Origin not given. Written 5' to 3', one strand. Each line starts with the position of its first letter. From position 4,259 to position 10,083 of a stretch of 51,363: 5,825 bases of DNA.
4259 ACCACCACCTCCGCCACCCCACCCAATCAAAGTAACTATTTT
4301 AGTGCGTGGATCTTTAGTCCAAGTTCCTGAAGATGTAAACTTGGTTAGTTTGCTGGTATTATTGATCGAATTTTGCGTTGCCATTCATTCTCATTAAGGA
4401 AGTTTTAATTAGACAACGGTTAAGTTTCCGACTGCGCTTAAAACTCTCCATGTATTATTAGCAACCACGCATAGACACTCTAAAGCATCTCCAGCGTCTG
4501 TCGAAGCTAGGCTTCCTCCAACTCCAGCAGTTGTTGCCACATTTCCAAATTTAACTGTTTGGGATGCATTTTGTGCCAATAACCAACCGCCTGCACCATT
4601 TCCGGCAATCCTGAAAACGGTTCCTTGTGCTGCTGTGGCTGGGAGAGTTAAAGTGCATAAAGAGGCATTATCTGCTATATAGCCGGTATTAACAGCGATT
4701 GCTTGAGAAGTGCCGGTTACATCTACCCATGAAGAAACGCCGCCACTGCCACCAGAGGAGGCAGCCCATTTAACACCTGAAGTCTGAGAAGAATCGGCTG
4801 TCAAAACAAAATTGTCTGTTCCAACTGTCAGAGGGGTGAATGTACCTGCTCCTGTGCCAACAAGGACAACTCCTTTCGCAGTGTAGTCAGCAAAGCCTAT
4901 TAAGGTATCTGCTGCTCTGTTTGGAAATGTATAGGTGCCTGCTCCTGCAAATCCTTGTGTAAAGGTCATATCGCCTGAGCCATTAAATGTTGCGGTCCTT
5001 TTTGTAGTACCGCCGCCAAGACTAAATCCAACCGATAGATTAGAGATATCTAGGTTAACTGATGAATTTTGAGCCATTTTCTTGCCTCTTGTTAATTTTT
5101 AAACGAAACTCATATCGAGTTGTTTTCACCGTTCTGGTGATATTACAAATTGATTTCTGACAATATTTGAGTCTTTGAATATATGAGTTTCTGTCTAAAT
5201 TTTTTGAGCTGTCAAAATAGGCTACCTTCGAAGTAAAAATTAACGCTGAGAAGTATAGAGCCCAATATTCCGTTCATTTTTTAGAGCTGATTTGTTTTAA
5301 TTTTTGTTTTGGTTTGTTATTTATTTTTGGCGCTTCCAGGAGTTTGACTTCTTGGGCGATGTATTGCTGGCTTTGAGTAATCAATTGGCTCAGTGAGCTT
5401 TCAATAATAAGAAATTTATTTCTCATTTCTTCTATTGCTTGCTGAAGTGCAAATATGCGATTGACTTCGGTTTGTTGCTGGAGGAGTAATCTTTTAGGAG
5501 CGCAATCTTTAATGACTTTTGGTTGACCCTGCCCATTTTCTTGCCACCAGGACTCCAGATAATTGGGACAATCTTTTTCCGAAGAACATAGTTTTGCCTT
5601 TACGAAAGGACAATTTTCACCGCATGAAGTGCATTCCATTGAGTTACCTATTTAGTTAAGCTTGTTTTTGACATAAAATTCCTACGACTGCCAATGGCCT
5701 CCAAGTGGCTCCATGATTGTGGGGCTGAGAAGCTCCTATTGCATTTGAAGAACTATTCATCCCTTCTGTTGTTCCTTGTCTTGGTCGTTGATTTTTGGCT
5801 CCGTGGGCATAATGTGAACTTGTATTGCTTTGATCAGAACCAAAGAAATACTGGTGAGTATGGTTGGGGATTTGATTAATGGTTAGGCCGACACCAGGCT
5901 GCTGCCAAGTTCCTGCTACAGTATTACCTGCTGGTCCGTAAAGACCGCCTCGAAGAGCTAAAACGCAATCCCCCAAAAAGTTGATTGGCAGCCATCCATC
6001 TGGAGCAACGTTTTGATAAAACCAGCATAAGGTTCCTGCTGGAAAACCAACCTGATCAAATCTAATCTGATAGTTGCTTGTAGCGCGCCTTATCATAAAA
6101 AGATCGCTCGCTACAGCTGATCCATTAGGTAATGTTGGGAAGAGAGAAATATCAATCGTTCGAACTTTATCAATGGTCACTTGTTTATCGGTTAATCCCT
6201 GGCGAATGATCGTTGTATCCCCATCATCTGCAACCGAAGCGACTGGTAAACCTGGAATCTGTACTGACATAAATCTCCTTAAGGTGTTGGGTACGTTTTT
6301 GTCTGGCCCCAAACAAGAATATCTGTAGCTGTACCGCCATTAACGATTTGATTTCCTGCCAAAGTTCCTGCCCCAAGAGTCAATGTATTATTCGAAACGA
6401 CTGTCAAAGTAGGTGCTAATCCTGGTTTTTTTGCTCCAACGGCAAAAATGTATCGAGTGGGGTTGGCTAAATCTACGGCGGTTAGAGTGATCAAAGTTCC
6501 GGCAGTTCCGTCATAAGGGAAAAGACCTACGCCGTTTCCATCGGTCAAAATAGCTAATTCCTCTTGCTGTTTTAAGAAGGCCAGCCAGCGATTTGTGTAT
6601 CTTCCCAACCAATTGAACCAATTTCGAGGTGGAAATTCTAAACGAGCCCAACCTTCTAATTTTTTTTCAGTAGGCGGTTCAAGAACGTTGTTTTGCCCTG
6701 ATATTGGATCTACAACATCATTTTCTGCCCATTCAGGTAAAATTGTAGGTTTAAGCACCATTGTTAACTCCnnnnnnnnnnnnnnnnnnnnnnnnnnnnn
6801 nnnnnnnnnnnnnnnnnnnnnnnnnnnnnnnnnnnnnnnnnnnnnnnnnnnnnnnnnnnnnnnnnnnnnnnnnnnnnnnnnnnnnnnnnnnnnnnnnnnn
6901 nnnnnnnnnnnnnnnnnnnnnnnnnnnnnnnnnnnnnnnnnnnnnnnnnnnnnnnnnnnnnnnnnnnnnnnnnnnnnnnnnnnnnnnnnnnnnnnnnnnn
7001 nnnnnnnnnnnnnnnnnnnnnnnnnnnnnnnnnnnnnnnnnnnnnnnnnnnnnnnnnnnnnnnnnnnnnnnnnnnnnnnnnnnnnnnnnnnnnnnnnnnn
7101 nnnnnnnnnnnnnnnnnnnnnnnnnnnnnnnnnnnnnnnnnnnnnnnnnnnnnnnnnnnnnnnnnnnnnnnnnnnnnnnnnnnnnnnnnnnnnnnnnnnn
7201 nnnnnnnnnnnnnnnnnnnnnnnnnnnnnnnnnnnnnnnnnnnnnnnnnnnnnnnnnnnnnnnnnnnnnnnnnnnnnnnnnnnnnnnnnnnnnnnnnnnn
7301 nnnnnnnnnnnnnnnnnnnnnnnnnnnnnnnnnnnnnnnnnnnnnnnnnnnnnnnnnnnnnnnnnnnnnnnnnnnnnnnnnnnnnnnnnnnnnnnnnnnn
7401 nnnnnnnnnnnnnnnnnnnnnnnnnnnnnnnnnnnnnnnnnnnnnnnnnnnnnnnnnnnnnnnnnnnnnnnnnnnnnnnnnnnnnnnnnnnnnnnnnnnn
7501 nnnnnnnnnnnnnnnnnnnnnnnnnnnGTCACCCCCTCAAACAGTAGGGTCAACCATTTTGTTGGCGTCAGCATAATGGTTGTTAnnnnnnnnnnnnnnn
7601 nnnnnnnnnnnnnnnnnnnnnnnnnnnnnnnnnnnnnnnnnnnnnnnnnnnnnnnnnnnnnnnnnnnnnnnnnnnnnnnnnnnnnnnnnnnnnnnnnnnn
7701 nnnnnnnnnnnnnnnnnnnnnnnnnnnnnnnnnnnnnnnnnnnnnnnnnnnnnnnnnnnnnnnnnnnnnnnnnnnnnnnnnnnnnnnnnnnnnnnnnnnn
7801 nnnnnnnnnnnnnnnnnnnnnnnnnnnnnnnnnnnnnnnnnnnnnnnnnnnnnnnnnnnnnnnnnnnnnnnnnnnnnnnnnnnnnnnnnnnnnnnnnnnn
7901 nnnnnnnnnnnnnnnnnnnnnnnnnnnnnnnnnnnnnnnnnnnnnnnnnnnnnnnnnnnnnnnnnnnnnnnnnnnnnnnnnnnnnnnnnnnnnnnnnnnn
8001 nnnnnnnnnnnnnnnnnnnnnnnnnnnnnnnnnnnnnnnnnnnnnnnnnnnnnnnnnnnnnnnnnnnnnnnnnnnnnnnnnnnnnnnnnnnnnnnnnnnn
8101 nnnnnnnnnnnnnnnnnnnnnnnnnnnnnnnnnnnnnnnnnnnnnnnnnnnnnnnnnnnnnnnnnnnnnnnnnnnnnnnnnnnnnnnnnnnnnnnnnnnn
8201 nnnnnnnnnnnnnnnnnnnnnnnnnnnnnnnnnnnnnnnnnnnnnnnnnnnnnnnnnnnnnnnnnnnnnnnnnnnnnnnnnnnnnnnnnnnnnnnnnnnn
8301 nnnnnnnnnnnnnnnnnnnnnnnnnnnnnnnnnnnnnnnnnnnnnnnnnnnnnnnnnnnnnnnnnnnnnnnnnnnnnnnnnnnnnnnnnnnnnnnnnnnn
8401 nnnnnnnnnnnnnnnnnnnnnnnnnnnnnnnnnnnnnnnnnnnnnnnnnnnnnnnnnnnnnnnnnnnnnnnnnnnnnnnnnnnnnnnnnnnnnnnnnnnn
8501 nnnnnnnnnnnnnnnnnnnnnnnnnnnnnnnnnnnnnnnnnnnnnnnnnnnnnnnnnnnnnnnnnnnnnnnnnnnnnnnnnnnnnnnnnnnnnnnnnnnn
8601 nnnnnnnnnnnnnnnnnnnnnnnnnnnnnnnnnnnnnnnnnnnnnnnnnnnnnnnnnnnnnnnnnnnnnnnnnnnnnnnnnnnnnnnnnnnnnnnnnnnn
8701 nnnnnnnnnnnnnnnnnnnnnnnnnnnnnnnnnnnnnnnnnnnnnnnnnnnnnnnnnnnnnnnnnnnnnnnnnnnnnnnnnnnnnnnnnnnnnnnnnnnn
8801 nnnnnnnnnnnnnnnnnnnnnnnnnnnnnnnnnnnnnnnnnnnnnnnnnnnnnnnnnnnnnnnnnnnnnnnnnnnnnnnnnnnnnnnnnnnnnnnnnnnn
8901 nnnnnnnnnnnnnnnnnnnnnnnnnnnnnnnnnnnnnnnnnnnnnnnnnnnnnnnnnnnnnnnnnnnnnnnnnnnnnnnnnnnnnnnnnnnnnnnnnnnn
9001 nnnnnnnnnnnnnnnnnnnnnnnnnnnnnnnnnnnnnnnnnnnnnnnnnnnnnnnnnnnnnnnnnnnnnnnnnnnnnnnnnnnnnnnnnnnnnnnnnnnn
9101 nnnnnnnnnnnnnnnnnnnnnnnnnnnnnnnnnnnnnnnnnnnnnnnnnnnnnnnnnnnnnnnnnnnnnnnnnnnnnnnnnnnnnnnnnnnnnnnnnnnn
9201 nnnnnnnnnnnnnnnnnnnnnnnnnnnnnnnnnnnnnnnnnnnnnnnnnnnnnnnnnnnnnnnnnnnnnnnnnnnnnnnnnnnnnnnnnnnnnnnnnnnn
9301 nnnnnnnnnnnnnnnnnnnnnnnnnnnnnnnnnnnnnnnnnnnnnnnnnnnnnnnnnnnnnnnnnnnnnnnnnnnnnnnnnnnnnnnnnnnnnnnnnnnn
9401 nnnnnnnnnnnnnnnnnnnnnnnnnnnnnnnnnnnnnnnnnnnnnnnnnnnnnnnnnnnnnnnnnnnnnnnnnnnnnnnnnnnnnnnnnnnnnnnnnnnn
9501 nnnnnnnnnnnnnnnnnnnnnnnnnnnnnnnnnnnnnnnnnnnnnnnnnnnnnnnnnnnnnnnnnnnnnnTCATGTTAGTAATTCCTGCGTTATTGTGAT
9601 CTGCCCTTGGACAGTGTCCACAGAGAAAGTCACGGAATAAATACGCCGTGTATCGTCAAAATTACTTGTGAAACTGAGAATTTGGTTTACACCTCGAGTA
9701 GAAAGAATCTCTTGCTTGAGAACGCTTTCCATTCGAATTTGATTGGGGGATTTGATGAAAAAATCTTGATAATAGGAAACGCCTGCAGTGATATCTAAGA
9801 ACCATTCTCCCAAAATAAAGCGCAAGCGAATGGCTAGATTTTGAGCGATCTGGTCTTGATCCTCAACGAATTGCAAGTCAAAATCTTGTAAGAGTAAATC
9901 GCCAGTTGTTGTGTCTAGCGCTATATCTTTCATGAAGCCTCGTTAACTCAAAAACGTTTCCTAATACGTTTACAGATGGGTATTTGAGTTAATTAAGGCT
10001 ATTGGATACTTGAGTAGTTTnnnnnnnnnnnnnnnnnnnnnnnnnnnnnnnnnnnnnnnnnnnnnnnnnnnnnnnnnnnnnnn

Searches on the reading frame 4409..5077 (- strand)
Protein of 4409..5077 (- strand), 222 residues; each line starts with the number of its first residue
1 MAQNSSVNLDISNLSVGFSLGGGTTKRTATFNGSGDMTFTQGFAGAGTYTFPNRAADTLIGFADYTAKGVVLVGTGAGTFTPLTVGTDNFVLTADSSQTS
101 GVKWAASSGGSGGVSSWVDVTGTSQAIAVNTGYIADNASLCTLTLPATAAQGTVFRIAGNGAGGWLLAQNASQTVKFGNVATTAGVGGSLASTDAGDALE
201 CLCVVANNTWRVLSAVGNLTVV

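Call 18: search_protein_families(library=phrogs, proteins=[window:4409-5077:-], max_evalue=0.001)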
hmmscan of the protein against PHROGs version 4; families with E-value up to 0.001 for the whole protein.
window:4409-5077:- (222 aa): 0 families

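Call 33: search_protein_families(library=pfam, proteins=[window:4409-5077:-], max_evalue=0.1)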
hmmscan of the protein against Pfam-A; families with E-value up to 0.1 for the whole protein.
window:4409-5077:- (222 aa): 1 family
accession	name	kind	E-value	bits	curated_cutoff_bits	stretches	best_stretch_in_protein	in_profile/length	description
PF17763.6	Asparaginase_C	-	0.032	14.7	34.6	0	49-82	6-39/114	Glutaminase/Asparaginase C-terminal domain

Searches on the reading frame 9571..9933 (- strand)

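Call 19: search_protein_families(library=phrogs, proteins=[window:9571-9933:-], max_evalue=0.001)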
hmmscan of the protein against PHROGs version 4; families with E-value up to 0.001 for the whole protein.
window:9571-9933:- (120 aa): 2 families
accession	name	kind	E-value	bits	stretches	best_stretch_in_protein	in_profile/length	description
phrog_120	-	tail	3.9e-30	106.7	1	1-117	56-175/303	baseplate wedge subunit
phrog_4233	-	unknown function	7.2e-16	59.2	1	2-112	6-118/204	-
